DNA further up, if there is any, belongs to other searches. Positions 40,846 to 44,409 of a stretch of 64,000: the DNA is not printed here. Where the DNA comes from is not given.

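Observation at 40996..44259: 1087-aa cytoplasmic protein: an uncharacterised ~600-aa N-terminal region fused to a class-V PLP-dependent domain, inside a tRNA-bounded segment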

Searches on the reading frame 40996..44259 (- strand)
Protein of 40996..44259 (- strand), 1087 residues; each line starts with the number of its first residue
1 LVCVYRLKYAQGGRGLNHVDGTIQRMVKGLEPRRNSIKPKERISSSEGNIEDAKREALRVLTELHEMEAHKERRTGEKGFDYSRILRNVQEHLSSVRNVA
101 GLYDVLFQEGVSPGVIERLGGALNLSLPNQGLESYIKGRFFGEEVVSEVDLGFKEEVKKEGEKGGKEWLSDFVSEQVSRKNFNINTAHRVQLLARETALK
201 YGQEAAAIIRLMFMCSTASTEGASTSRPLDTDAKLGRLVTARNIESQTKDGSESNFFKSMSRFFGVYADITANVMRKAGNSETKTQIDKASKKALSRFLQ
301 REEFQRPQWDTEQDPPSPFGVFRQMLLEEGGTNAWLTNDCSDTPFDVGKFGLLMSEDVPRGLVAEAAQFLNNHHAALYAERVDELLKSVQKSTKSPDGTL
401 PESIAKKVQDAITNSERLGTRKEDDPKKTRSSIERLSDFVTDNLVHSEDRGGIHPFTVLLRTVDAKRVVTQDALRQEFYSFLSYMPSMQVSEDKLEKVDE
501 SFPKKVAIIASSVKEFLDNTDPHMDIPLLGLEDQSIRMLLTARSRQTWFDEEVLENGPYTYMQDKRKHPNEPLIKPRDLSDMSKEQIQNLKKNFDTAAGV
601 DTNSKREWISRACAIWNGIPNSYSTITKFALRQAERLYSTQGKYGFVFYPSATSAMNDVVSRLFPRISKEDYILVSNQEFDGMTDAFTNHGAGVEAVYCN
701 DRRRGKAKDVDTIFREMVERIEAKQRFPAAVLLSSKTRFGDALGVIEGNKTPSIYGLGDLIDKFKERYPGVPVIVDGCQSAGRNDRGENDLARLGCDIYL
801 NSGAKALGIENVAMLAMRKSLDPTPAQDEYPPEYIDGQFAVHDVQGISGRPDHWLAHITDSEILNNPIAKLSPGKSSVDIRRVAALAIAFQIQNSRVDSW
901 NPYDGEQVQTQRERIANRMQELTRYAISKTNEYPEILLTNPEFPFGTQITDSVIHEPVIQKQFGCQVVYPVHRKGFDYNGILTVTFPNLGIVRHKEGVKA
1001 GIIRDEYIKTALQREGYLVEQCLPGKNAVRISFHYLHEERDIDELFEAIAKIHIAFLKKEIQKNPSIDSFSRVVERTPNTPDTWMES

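Call 3: search_protein_families(library=pfam, proteins=[window:40996-44259:-], max_evalue=0.1)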
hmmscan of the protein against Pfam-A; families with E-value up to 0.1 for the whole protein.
window:40996-44259:- (1087 aa): 2 families
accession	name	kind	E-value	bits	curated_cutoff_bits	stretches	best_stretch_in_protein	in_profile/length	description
PF00266.25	Aminotran_5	-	2.4e-06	27.2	21.5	1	759-822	160-218/371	Aminotransferase class-V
PF05424.16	Duffy_binding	-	0.0093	16.5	25.5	1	214-306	35-115/186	Duffy binding domain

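Call 4: search_protein_families(library=ncbifam, proteins=[window:40996-44259:-], max_evalue=0.1)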
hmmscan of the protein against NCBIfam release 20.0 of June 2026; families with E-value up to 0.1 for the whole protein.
window:40996-44259:- (1087 aa): 2 families
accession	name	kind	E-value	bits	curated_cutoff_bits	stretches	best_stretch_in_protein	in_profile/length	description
TIGR01979.1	sufS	subfamily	9.6e-05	21.4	475.1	1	755-821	176-237/403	SufS family cysteine desulfurase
NF006791.0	PRK09295.1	equivalog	0.087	11.9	661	0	758-821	184-242/406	cysteine desulfurase SufS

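Call 5: find_homologous_proteins(query=window:40996-44259:-)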
Query window:40996-44259:- (1087 aa): 6 proteins with E <= 0.001 among 8000 candidates.
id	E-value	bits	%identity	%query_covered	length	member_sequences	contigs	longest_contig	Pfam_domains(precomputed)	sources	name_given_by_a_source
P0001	0.0e+0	1703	71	96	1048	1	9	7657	PF00266.26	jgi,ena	-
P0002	0.0e+0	1678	70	98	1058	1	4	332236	PF00266.26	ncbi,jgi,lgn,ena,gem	-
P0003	0.0e+0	1649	69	98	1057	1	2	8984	PF00266.26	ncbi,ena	-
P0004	0.0e+0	1431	100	57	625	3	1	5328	PF00266.26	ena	-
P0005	8.1e-286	969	46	96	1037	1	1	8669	-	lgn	-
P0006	7.8e-216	738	39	96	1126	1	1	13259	-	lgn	-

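Call 6: search_solved_structures(query=window:40996-44259:-, max_evalue=1, show_alignments=2)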
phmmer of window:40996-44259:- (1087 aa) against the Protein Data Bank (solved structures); distinct sequences matched with E-value up to 1: 0.
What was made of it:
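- Tried and rejected: PDB sequence search with the single protein found nothing (call 6).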

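Call 9: find_encoding_contigs(protein=P0002, flank=10000, max_places=4)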
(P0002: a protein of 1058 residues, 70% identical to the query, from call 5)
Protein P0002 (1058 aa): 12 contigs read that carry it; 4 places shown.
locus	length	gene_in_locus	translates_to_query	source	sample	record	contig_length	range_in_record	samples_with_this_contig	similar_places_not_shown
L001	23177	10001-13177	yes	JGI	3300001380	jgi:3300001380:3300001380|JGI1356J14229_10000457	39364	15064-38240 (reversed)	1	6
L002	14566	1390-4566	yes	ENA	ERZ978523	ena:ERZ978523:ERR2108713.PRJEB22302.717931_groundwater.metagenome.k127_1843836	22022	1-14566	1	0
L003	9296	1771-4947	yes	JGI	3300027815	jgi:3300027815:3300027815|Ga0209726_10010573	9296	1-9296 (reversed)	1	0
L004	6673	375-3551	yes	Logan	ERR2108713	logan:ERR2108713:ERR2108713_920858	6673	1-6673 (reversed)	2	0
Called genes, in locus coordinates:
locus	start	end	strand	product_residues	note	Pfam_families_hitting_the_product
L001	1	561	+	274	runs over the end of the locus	PF06750:A24_N_bact, PF01478:Peptidase_A24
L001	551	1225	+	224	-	PF07963:N_methyl (faint)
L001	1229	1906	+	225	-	PF07963:N_methyl (weak)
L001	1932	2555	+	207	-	PF07963:N_methyl (weak)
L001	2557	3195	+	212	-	-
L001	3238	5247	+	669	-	PF22745:Nlig-Ia, PF01653:DNA_ligase_aden, PF03120:OB_DNA_ligase, PF12826:HHH_2, PF14520:HHH_5 (weak), PF00533:BRCT, PF12738:PTCB-BRCT (weak)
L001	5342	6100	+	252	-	-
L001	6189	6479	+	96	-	PF02686:GatC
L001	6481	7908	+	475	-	PF01425:Amidase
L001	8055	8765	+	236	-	-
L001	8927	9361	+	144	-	PF00293:NUDIX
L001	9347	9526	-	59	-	-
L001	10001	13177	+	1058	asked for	PF00266:Aminotran_5 (faint)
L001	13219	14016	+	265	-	PF01978:TrmB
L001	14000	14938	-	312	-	PF04607:RelA_SpoT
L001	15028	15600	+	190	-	-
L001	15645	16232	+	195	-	PF01966:HD (weak)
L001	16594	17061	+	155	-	-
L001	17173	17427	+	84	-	-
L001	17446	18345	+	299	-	PF16326:ABC_tran_CTD (faint), PF03462:PCRF, PF00472:RF-1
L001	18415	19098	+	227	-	PF00005:ABC_tran, PF13304:AAA_21 (faint)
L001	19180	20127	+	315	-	PF18075:FtsX_ECD, PF02687:FtsX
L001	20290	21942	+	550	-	PF06418:CTP_synth_N, PF00117:GATase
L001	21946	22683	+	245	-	PF03372:Exo_endo_phos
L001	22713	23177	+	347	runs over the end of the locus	PF00478:IMPDH, PF01645:Glu_synthase (faint), PF03060:NMO, PF01070:FMN_dh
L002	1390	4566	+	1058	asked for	PF00266:Aminotran_5 (faint)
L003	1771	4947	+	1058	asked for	PF00266:Aminotran_5 (faint)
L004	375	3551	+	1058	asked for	PF00266:Aminotran_5 (faint)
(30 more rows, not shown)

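Call 10: find_encoding_contigs(protein=P0005, flank=10000, max_places=3)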
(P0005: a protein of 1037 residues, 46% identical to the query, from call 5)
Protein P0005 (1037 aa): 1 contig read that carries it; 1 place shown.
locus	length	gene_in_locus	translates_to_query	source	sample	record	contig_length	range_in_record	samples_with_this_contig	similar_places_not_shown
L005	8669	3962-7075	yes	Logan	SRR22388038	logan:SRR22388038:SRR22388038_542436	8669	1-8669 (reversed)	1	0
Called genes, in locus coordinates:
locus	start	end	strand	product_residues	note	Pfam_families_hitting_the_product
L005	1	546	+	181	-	?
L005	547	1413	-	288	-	PF00561:Abhydrolase_1, PF12146:Hydrolase_4, PF12697:Abhydrolase_6, PF03096:Ndr (faint)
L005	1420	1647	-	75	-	PF00842:Ala_racemase_C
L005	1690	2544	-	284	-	PF01168:Ala_racemase_N, PF00842:Ala_racemase_C (weak)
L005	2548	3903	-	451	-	PF03740:PdxJ, PF12766:Pyridox_oxase_2 (weak), PF01243:PNPOx_N, PF10590:PNP_phzG_C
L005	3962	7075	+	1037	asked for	-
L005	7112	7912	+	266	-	PF01978:TrmB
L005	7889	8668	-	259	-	?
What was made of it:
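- L005 has a PdxJ-PNPOx fusion and an alanine racemase next door (call 10).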

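Call 11: find_encoding_contigs(protein=P0006, flank=10000, max_places=3)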
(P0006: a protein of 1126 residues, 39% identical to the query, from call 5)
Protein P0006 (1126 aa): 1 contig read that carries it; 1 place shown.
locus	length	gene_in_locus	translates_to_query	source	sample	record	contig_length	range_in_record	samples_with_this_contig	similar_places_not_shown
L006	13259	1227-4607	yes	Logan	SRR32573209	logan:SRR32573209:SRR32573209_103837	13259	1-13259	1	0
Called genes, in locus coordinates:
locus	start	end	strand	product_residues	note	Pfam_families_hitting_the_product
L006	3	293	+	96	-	?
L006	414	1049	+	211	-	PF14528:LAGLIDADG_3 (faint)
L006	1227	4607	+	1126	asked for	-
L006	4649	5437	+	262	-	PF01978:TrmB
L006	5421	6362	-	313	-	PF04607:RelA_SpoT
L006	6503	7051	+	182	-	-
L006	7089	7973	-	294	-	PF01633:Choline_kinase, PF01636:APH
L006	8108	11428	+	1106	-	-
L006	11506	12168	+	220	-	-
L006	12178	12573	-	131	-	-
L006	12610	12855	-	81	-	-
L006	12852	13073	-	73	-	-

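Call 12: find_encoding_contigs(protein=P0001, flank=10000, max_places=3)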
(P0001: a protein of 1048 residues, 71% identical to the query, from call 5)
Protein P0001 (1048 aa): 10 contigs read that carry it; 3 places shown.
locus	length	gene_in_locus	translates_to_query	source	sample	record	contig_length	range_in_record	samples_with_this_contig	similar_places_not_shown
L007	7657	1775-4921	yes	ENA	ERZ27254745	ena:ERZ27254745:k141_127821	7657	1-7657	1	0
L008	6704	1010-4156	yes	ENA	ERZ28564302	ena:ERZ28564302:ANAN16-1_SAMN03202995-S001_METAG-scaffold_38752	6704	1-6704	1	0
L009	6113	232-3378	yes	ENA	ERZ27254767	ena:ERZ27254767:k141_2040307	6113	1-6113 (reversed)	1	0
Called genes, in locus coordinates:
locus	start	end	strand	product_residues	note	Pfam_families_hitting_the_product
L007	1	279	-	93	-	?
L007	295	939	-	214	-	-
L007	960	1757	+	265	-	-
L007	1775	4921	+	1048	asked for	PF00266:Aminotran_5 (faint)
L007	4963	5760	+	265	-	PF01978:TrmB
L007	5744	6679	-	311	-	PF04607:RelA_SpoT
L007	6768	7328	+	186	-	-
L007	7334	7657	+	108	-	?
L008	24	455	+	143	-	PF00293:NUDIX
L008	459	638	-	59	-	-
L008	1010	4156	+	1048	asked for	PF00266:Aminotran_5 (faint)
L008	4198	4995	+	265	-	PF01978:TrmB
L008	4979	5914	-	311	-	PF04607:RelA_SpoT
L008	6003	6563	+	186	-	-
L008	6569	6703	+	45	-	?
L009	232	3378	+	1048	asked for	PF00266:Aminotran_5 (faint)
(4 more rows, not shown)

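Call 13: find_encoding_contigs(protein=P0003, flank=10000, max_places=3)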
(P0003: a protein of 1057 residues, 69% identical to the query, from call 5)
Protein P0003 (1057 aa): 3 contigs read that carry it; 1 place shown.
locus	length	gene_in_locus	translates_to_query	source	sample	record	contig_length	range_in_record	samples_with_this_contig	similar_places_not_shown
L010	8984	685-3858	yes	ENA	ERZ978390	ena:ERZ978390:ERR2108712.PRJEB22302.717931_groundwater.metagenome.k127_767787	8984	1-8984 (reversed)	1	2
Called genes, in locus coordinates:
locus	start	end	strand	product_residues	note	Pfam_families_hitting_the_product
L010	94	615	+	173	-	-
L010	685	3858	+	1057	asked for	PF00266:Aminotran_5 (faint)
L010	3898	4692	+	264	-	PF01978:TrmB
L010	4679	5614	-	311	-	PF04607:RelA_SpoT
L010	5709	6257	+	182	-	-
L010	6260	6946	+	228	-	-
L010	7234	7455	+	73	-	-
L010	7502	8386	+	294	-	PF03462:PCRF, PF00472:RF-1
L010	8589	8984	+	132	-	?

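Call 18: find_related_loci(query=A1, collection=genome_contigs, flank=10000)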
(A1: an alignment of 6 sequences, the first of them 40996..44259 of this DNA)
Query A1 (1087 aa) in genome_contigs; peptide patterns used: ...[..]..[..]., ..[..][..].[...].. (x = any residue, [..] = any of these).
284 stretches matched a pattern, but none encodes a relative of the query by tblastn (E <= 1e-3).
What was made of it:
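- Tried and rejected: GTDB species-representative scan with patterns from the close subfamily found no relative (call 18).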

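Call 20: list_cluster_members(proteins=[P0002, P0003, P0001])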
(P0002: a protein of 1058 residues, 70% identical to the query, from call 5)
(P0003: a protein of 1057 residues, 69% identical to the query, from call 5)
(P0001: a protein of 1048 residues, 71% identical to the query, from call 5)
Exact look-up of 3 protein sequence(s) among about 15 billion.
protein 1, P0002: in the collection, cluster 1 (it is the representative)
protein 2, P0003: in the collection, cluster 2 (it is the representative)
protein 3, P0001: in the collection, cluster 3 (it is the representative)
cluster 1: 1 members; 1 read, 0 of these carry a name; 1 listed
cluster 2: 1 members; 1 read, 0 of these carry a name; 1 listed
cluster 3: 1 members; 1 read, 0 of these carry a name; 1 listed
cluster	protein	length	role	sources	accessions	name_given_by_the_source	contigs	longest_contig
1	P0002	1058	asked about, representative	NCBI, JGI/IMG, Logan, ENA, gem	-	-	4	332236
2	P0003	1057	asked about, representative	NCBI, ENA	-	-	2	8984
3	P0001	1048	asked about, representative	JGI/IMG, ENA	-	-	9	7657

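Call 23: search_protein_families(library=padloc, proteins=[window:40996-44184:-], max_evalue=0.01)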
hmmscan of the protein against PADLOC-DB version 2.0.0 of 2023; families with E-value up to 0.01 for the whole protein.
window:40996-44184:- (1062 aa): 0 families

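Call 30: search_protein_representatives(alignment_id=A1)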
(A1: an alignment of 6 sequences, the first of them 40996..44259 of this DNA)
Query: 6 sequences, 1054 profile positions. Proteins with E-value up to 0.001 (for the whole library): 53; up to 1e-10: 46; up to 1e-30: 37. The best 53 are listed.
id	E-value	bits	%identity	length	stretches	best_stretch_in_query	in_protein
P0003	0.0e+00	1989.5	-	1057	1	1-1054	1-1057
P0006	0.0e+00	1617.2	-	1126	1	10-1054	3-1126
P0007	0.0e+00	1393.8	-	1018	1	17-1054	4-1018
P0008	0.0e+00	1015.5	-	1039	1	33-1054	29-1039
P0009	5.4e-282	954.9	-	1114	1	17-1054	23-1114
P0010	2.6e-266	903.0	-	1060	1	26-1050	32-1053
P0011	4.1e-244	829.5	-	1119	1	14-1054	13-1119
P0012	5.4e-225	766.2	-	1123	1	35-1046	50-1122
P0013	2.1e-221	754.3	-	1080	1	16-1046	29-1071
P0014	1.0e-191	656.0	-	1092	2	13-786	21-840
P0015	2.8e-191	654.6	-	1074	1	8-1053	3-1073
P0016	1.3e-176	606.0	-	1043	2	21-787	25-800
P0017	1.4e-163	562.9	-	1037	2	165-787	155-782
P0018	7.0e-100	352.0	-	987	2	227-798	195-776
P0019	1.3e-97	344.5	-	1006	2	125-785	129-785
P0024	1.6e-74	268.0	-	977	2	106-781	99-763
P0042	2.5e-28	115.1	-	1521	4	460-656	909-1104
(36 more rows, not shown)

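Call 32: search_protein_families(library=pfam, alignment_id=A4, max_evalue=0.01)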
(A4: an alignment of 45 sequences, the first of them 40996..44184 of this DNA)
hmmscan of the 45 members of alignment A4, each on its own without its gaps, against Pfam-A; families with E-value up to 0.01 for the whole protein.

A. member 1, window:40996-44184:- (1062 aa): 2 families
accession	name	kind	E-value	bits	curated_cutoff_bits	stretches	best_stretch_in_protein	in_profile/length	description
PF00266.25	Aminotran_5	-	2.2e-06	27.3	21.5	1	734-797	160-218/371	Aminotransferase class-V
PF05424.16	Duffy_binding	-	0.0089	16.6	25.5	0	189-281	35-115/186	Duffy binding domain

B. families by the number of members that match (of 45 scanned): 2 families
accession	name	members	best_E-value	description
PF00266.25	Aminotran_5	30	2.5e-09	Aminotransferase class-V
PF05424.16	Duffy_binding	1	0.0089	Duffy binding domain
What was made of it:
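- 42520..44184 (-): N-terminal ~555-aa all-alpha domain of unrecognised fold. Conserved motifs are VYADIT, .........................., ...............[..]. and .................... No Pfam hit in any of 45 members apart from one sub-threshold Duffy_binding match (16.6 bits against a cut-off of 25.5) in the window protein (call 32).
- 40996..42519 (-): C-terminal ~505-aa divergent NifS/SufS-like class-V PLP domain, with a hypervariable insertion just after the PLP-lysine strand. Pfam PF00266 at 27.2 bits against a cut-off of 21.5, and in 30 of 45 members (calls 3, 32).
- On Class-V aminotransferase / fold-type-I PLP superfamily (Pfam PF00266): 30 of 45 family members hit PF00266 (calls 3, 32).
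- PF00266 scores above its cut-off and hits 30 of 45 members (calls 3, 32).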

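Call 36: find_homologous_proteins(query=A4, max_evalue=0.00001)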
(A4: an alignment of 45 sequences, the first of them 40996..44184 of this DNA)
Query A4 (45 sequences) (1062 aa, profile of the alignment): 7 proteins with E <= 0.00001 among 8000 candidates.
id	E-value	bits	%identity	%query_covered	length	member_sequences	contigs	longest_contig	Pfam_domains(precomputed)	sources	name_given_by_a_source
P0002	0.0e+0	1173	70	100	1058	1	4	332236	PF00266.26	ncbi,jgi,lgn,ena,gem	-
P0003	0.0e+0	1165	69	100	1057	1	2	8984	PF00266.26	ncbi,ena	-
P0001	0.0e+0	1160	71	99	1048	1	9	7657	PF00266.26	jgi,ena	-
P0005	0.0e+0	1075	46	98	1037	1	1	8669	-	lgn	-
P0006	0.0e+0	1033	39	98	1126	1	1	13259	-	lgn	-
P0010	1.6e-278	945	37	99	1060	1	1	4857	PF00266.26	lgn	-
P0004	2.0e-228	779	100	59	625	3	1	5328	PF00266.26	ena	-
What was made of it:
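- Tried and rejected: Second find_homologous_proteins run with the 45-sequence profile added only one protein, because of the candidate cap (call 36).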

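Call 37: find_encoding_contigs(protein=P0008, flank=8000, max_places=2)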
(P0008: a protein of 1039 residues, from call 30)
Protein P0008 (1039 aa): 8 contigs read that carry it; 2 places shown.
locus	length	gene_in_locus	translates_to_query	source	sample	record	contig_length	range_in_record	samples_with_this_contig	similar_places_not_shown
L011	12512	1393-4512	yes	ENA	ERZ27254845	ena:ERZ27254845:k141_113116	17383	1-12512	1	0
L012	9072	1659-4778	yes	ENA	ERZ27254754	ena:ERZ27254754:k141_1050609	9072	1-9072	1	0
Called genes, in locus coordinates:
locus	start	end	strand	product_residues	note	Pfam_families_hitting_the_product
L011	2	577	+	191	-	?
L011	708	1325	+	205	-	PF01966:HD (weak)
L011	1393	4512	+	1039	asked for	-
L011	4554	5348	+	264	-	PF01978:TrmB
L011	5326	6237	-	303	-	PF04607:RelA_SpoT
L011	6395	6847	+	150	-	-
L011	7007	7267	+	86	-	PF01541:GIY-YIG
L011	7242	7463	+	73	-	-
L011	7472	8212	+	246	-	PF13489:Methyltransf_23, PF01209:Ubie_methyltran, PF02353:CMAS, PF05175:MTS, PF13847:Methyltransf_31, PF08241:Methyltransf_11, PF08242:Methyltransf_12, PF13649:Methyltransf_25, +2 more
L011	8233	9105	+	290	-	PF03462:PCRF, PF00472:RF-1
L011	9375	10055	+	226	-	PF00005:ABC_tran, PF13304:AAA_21 (faint)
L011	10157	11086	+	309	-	PF18075:FtsX_ECD, PF02687:FtsX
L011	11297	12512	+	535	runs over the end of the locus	PF06418:CTP_synth_N, PF00117:GATase, PF07722:Peptidase_C26 (weak)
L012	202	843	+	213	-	PF14528:LAGLIDADG_3 (weak)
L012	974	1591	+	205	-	PF01966:HD (weak)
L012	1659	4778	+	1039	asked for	-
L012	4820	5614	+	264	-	PF01978:TrmB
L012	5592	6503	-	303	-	PF04607:RelA_SpoT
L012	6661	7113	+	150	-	-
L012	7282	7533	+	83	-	PF01541:GIY-YIG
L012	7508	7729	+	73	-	-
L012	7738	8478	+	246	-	PF13489:Methyltransf_23, PF01209:Ubie_methyltran, PF02353:CMAS, PF05175:MTS, PF13847:Methyltransf_31, PF08241:Methyltransf_11, PF08242:Methyltransf_12, PF13649:Methyltransf_25, +2 more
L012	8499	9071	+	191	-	?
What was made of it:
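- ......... homing-endonuclease ORFs lie next to the locus in two lineages, L006 and L012 (calls 11, 37).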
